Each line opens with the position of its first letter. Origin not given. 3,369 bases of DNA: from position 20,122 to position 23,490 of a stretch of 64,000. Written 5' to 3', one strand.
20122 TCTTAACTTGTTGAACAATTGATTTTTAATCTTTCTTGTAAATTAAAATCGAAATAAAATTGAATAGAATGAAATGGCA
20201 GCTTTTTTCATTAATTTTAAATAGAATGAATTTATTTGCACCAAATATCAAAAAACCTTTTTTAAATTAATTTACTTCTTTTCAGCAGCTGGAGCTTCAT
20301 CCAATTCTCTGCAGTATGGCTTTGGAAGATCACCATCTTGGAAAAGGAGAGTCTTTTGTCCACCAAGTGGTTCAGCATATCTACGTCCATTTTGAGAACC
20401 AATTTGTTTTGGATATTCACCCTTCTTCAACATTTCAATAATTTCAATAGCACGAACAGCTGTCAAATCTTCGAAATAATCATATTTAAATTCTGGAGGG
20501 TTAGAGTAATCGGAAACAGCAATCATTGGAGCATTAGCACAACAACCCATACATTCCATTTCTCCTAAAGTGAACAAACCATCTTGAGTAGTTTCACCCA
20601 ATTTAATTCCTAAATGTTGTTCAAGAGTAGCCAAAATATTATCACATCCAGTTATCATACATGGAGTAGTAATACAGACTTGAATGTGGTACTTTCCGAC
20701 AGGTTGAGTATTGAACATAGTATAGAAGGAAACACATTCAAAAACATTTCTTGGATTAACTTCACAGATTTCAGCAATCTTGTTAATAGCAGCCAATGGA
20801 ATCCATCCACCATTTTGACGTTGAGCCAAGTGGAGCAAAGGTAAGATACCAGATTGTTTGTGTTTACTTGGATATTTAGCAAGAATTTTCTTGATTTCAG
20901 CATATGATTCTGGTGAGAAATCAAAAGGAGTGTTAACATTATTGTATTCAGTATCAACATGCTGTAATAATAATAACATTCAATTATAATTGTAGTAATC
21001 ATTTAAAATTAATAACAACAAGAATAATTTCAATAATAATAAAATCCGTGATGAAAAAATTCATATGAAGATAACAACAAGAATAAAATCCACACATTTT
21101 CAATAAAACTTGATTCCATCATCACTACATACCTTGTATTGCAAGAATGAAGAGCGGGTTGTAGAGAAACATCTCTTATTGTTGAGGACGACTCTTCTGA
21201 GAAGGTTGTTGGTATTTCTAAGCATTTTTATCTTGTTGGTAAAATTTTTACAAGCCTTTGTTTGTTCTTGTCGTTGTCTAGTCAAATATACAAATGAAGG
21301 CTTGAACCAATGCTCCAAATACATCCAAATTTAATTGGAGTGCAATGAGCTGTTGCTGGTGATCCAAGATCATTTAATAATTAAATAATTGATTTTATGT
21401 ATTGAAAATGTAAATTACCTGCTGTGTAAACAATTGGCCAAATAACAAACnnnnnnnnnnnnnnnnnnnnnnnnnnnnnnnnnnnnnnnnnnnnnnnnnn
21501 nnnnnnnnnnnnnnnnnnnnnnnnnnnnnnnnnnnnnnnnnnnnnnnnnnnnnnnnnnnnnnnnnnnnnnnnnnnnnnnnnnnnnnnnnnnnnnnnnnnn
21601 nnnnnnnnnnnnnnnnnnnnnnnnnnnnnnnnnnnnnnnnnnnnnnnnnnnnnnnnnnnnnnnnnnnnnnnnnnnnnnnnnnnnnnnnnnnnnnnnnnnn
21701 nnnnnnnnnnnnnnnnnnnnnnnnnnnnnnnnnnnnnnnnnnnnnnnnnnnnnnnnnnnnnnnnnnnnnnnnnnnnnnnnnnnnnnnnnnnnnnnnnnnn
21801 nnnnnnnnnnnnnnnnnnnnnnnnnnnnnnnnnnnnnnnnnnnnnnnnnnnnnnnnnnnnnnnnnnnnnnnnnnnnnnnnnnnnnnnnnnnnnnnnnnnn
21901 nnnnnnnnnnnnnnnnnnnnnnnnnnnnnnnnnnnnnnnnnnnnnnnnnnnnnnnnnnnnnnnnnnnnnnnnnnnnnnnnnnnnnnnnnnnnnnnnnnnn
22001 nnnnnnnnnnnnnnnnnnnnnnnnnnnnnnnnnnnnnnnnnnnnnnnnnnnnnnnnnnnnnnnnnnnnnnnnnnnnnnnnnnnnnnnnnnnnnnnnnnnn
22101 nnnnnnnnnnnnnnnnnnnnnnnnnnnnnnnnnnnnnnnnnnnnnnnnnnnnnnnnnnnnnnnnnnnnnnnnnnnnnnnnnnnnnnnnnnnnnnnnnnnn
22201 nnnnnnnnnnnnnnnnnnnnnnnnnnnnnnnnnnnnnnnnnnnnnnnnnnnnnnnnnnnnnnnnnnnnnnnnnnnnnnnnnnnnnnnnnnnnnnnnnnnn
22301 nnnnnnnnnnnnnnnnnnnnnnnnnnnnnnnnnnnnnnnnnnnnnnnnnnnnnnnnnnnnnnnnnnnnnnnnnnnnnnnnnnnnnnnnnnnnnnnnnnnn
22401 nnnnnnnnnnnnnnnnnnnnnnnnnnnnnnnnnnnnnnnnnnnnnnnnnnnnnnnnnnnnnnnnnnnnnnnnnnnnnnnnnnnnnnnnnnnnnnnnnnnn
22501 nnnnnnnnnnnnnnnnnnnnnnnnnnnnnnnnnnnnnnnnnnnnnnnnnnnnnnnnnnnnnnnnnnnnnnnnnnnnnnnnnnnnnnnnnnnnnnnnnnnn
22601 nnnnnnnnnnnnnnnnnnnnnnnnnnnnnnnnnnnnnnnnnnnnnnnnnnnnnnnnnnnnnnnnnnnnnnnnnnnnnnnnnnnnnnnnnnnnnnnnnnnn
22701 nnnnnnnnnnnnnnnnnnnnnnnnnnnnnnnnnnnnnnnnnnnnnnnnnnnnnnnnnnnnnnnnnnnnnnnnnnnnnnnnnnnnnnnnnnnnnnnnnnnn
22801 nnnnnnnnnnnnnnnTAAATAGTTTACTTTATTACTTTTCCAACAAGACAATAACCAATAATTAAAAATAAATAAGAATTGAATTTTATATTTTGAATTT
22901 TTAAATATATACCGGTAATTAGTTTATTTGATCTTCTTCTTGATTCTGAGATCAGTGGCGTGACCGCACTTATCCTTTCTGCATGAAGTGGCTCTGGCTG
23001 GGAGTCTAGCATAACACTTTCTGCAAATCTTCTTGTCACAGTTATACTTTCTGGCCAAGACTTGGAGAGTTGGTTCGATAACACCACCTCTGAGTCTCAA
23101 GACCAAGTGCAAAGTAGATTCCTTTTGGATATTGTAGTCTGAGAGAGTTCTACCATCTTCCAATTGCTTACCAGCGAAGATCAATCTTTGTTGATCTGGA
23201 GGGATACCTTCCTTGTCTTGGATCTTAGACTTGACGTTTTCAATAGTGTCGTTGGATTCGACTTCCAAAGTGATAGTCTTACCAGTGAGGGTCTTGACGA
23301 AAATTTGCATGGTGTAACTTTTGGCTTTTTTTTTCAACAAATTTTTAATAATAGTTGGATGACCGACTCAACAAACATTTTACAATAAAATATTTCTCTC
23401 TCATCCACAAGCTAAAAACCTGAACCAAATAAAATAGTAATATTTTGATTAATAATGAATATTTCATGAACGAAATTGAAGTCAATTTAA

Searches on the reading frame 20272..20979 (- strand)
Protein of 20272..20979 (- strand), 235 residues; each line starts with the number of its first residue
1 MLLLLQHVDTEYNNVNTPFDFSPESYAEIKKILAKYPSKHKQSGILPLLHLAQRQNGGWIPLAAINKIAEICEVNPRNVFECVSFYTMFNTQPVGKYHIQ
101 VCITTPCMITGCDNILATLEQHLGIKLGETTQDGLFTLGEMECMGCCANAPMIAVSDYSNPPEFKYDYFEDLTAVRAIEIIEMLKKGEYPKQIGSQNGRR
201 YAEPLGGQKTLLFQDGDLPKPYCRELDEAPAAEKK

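Call 7: search_protein_families(library=pfam, proteins=[window:20272-20979:-])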
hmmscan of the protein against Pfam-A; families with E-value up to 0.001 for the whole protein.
window:20272-20979:- (235 aa): 1 family
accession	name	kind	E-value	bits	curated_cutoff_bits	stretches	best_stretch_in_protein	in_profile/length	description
PF01257.25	2Fe-2S_thioredx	-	1.5e-50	171.3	24.8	1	29-184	1-144/145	Thioredoxin-like [2Fe-2S] ferredoxin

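Call 10: find_encoding_contigs(protein=window:20272-20979:-, flank=10000, max_places=6)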
Protein window:20272-20979:- (235 aa): no gene with exactly this product is on record in the collection.

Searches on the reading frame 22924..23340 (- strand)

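Call 39: search_protein_families(library=pfam, proteins=[window:22924-23340:-], max_evalue=0.01)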
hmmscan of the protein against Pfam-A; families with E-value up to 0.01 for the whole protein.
window:22924-23340:- (138 aa): 11 families
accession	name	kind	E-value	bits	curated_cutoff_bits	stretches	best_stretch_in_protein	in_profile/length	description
PF00240.29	ubiquitin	-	1.7e-32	111.4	25.4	1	13-84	1-72/72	Ubiquitin family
PF01020.24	Ribosomal_L40e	-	3.1e-26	91.5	23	1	88-137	1-50/50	Ribosomal L40e family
PF11976.14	Rad60-SLD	-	1.2e-17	63.9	23.8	1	11-81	1-72/72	Ubiquitin-2 like Rad60 SUMO-like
PF14560.12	Ubiquitin_2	-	3.5e-05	24.6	23.1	1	18-79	11-79/86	Ubiquitin-like domain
PF10790.15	DUF2604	-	0.0015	19.3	25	1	18-82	12-80/85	Protein of Unknown function (DUF2604)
PF23326.1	UBL_UBAC1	-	0.0042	17.4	27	0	7-82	8-99/109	UBAC1 UBL-like domain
PF18037.7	Ubiquitin_5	-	0.0059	17.3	23.2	0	21-82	32-92/98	Ubiquitin-like domain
PF13881.12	Rad60-SLD_2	-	0.006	17.1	23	0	19-82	11-88/111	Ubiquitin-2 like Rad60 SUMO-like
PF18036.7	Ubiquitin_4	-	0.0061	17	22.8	0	11-42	1-32/89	Ubiquitin-like domain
PF20170.4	Plexin_RBD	-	0.0078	16.7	27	0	8-42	15-50/113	Plexin cytoplasmic RhoGTPase-binding domain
PF18396.7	TBK1_ULD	-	0.0081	16.4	31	0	27-60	19-52/88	TANK binding kinase 1 ubiquitin-like domain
